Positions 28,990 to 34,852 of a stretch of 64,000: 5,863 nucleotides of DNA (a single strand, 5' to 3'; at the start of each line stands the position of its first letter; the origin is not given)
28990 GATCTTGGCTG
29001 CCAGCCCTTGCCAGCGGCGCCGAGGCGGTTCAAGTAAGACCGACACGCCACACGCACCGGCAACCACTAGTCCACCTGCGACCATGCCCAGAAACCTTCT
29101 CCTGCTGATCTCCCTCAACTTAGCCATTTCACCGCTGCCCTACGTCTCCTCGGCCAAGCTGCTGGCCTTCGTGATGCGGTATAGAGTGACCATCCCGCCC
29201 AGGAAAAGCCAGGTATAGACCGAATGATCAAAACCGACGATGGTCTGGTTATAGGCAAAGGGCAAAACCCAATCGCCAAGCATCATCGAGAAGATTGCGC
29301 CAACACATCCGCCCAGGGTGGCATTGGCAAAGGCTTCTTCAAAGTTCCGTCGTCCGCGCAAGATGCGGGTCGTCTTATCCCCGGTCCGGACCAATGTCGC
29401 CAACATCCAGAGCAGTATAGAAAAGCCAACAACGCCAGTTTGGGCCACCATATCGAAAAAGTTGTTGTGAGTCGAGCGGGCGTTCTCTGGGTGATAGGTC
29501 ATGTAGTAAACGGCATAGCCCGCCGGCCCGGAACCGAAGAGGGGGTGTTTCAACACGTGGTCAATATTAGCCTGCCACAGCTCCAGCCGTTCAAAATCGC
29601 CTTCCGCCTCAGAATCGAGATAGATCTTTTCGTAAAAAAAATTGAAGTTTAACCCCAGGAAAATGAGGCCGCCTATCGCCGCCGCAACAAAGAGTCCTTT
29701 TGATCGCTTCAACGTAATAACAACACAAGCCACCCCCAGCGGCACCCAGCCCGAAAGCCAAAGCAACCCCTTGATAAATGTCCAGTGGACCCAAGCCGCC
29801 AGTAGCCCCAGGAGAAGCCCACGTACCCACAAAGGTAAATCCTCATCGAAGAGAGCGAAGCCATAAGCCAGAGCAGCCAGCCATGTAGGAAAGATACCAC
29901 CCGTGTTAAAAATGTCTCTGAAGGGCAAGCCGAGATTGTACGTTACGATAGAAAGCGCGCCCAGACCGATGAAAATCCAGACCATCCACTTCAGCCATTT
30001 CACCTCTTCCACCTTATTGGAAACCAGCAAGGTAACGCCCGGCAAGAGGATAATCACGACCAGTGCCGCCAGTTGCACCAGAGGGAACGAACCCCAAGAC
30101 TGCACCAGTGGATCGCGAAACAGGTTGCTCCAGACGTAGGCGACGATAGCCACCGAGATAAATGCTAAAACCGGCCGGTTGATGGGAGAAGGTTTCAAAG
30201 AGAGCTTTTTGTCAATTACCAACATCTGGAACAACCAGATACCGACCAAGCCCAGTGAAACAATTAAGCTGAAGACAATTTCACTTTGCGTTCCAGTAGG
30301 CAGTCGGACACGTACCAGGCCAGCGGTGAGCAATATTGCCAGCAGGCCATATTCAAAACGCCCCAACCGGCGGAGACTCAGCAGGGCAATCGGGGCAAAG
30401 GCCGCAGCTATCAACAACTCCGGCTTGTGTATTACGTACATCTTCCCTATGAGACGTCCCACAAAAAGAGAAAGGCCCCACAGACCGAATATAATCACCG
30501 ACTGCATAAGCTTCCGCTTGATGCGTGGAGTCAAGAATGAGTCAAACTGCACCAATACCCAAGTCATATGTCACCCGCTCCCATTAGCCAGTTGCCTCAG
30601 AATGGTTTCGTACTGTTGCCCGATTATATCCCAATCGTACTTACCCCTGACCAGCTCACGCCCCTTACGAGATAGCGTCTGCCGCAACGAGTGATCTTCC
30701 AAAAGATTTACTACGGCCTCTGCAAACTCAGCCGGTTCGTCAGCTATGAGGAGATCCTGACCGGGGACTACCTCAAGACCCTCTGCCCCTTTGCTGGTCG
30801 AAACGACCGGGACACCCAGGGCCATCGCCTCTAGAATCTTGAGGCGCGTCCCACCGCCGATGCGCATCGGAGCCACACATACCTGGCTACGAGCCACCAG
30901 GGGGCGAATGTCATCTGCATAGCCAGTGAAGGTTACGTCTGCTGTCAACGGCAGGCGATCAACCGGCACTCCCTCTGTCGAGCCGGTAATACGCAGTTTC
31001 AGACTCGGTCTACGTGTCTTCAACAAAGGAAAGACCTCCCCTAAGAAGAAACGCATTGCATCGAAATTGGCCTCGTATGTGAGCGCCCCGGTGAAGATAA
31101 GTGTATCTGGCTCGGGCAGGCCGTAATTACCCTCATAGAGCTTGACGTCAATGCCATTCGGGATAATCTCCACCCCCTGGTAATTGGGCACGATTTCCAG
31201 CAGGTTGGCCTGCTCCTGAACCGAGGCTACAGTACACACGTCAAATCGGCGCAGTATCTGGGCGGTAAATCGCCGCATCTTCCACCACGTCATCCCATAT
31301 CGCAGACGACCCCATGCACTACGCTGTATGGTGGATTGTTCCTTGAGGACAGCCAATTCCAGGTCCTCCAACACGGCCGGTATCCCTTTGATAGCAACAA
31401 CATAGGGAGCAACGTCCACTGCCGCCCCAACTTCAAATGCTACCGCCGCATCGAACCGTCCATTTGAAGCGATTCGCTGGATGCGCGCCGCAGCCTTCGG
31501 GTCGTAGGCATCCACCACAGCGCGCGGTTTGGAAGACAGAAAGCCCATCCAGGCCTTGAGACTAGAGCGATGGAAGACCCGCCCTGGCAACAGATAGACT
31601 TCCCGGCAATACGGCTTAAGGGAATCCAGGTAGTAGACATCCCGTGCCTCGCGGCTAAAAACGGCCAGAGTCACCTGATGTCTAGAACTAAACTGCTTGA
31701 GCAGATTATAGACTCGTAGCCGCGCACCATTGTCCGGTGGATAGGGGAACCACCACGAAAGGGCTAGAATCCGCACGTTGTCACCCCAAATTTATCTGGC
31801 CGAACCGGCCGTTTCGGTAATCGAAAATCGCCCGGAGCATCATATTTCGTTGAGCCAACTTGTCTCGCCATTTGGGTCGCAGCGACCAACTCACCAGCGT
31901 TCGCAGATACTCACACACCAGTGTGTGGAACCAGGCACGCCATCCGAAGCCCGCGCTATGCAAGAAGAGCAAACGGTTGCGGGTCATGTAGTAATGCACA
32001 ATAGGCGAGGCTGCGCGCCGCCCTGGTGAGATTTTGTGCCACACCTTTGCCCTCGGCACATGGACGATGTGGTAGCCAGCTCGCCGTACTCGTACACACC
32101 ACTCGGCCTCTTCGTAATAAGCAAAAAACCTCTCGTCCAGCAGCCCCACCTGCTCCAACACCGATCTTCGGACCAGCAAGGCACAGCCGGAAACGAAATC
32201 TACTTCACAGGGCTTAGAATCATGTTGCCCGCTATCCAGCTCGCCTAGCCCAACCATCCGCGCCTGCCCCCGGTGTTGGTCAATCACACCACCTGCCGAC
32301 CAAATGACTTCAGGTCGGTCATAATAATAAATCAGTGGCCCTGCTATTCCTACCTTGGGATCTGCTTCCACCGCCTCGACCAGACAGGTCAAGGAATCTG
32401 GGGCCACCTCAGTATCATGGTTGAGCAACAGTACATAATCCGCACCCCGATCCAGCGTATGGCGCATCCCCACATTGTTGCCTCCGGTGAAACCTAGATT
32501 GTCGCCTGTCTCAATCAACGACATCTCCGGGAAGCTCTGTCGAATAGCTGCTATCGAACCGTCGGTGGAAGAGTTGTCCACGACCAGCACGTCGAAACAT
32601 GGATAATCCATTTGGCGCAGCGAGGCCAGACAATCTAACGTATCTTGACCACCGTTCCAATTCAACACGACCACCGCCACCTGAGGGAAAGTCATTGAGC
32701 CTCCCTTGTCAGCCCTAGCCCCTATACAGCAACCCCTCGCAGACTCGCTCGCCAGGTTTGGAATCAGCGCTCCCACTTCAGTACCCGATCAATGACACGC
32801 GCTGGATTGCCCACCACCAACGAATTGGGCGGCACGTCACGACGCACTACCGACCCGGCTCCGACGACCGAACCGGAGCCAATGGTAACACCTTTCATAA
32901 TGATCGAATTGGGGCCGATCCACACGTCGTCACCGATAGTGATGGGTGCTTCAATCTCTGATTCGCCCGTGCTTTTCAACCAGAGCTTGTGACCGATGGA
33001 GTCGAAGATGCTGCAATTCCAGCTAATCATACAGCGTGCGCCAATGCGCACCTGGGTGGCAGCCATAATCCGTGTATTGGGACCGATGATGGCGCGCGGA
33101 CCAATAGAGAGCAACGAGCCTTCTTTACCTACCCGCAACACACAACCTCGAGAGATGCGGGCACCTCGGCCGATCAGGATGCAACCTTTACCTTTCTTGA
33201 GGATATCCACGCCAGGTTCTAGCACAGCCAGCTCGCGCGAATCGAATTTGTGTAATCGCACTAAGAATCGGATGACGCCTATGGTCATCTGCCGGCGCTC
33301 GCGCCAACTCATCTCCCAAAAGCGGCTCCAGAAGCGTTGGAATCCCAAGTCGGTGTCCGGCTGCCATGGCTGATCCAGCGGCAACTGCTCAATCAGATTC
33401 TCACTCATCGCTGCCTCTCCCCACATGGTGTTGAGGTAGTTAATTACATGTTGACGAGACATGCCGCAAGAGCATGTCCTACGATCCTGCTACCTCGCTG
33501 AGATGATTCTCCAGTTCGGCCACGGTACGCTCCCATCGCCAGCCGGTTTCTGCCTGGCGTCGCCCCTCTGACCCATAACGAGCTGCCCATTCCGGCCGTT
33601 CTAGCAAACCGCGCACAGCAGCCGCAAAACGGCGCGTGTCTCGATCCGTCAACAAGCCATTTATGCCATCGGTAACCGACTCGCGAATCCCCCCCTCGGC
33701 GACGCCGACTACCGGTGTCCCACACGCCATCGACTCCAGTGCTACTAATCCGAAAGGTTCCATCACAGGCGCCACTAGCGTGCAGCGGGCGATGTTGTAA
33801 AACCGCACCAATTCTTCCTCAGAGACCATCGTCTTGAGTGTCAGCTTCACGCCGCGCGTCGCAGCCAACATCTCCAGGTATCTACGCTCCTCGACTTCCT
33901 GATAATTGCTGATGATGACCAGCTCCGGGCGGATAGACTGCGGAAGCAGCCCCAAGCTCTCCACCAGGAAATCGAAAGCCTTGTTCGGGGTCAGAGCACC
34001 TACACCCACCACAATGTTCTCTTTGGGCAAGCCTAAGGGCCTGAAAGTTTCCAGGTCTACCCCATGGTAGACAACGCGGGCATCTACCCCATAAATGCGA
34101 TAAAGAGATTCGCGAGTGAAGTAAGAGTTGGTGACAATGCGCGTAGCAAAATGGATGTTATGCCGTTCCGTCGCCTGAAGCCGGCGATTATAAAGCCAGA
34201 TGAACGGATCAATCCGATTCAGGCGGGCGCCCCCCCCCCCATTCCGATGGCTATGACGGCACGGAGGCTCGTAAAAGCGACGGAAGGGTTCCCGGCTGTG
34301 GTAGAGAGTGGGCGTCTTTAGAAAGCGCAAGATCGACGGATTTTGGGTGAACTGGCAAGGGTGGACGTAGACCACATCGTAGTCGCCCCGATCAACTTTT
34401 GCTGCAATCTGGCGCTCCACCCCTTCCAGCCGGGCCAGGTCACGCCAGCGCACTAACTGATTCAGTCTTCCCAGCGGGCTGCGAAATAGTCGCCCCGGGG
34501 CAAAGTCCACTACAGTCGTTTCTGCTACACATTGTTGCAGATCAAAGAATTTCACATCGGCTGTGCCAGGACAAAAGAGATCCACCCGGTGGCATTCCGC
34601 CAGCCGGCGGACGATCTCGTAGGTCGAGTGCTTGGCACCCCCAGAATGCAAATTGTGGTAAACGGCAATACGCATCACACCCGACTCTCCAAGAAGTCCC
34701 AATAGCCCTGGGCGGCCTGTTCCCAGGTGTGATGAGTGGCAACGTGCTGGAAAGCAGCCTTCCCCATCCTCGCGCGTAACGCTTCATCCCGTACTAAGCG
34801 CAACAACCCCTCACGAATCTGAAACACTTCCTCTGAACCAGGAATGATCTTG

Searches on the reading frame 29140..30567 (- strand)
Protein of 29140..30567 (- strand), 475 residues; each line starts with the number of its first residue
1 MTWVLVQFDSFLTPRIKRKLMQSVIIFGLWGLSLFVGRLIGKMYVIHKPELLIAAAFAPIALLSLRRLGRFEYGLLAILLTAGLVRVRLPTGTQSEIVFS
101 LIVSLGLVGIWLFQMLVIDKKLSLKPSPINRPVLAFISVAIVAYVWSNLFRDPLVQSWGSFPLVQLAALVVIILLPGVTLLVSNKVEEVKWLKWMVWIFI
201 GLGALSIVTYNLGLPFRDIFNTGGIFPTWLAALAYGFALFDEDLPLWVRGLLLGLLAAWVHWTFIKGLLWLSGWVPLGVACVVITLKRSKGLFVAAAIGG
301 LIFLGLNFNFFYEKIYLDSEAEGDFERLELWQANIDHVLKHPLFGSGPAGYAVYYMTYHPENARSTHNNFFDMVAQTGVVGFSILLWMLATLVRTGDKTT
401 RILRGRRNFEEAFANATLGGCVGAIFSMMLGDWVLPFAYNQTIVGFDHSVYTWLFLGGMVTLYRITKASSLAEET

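Call 12: search_protein_families(library=pfam, proteins=[window:29140-30567:-], max_evalue=0.001)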
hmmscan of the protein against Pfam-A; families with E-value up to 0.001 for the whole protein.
window:29140-30567:- (475 aa): 1 family
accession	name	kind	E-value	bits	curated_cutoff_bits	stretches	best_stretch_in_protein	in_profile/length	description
PF04932.20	Wzy_C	-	3.3e-13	50.1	31.7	1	277-386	25-149/149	O-Antigen ligase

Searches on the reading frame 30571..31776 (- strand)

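Call 12: search_protein_families(library=pfam, proteins=[window:30571-31776:-], max_evalue=0.001)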
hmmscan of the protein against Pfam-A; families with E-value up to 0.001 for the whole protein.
window:30571-31776:- (401 aa): 5 families
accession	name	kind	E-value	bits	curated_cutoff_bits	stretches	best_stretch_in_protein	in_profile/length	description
PF13692.12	Glyco_trans_1_4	-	3.9e-28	98.9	27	1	225-361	3-142/142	Glycosyl transferases group 1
PF00534.26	Glycos_transf_1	-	2.2e-14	53.8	26.4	1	222-374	14-171/172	Glycosyl transferases group 1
PF13524.12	Glyco_trans_1_2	-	1.5e-10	41.7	25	1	255-387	11-140/144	Glycosyl transferase-like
PF13439.12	Glyco_transf_4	-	6.2e-06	26.8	28.5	1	16-212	2-169/170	Glycosyltransferase Family 4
PF13579.12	Glyco_trans_4_4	-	0.00024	21.9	29.7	1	17-208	2-158/158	Glycosyl transferase 4-like domain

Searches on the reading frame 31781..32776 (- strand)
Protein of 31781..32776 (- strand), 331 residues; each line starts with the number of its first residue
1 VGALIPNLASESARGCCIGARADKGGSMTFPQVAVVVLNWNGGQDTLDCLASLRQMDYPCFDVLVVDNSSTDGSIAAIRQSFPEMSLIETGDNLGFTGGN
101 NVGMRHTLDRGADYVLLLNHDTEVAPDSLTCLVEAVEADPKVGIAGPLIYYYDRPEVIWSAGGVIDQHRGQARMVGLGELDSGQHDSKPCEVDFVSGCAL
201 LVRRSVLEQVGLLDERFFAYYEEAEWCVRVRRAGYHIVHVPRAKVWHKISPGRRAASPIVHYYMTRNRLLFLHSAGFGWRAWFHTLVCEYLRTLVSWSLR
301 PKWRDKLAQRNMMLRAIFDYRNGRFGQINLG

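Call 12: search_protein_families(library=pfam, proteins=[window:31781-32776:-], max_evalue=0.001)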
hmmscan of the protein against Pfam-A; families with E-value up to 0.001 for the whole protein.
window:31781-32776:- (331 aa): 4 families
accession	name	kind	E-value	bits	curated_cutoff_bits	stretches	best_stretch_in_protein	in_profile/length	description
PF00535.33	Glycos_transf_2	-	4.4e-18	66.2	23.3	1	35-210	2-167/168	Glycosyl transferase family 2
PF13641.12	Glyco_tranf_2_3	-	8.5e-16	59.1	27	1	31-248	1-212/230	Glycosyltransferase like family 2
PF13632.12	Glyco_trans_2_3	-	8.8e-12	45.7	27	1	114-297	1-179/198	Glycosyl transferase family group 2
PF13506.12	Glyco_transf_21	-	0.00015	21.7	21.7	1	112-250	31-157/174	Glycosyl transferase family 21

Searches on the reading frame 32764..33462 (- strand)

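Call 12: search_protein_families(library=pfam, proteins=[window:32764-33462:-], max_evalue=0.001)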
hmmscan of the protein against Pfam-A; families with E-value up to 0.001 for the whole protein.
window:32764-33462:- (232 aa): 3 families
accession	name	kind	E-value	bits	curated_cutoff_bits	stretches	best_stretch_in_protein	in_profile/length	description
PF00132.30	Hexapep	-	1.4e-16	59.8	27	1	174-208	2-36/36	Bacterial transferase hexapeptide (six repeats)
PF14602.12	Hexapep_2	-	5e-10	39.4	27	1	173-206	1-32/34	Hexapeptide repeat of succinyl-transferase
PF25084.1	LbH_EIF2B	-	1.1e-06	29.1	54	1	119-204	17-103/105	EIF2B subunit epsilon LbH domain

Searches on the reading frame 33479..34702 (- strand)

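Call 12: search_protein_families(library=pfam, proteins=[window:33479-34702:-], max_evalue=0.001)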
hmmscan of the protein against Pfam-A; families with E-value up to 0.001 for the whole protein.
window:33479-34702:- (407 aa): 6 families
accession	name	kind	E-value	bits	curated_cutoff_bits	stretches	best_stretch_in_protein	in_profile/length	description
PF00534.26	Glycos_transf_1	-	4e-26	92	26.4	1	221-382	7-171/172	Glycosyl transferases group 1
PF13692.12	Glyco_trans_1_4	-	1.8e-21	77.3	27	1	229-368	2-141/142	Glycosyl transferases group 1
PF13439.12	Glyco_transf_4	-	6.8e-14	52.7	28.5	1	21-218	2-169/170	Glycosyltransferase Family 4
PF13579.12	Glyco_trans_4_4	-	2.2e-10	41.5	29.7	1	21-211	1-153/158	Glycosyl transferase 4-like domain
PF13524.12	Glyco_trans_1_2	-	3.3e-07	30.8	25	1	290-398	32-143/144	Glycosyl transferase-like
PF20706.3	GT4-conflict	-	8e-06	25.5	26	1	258-396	232-384/385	Family 4 Glycosyltransferase in conflict systems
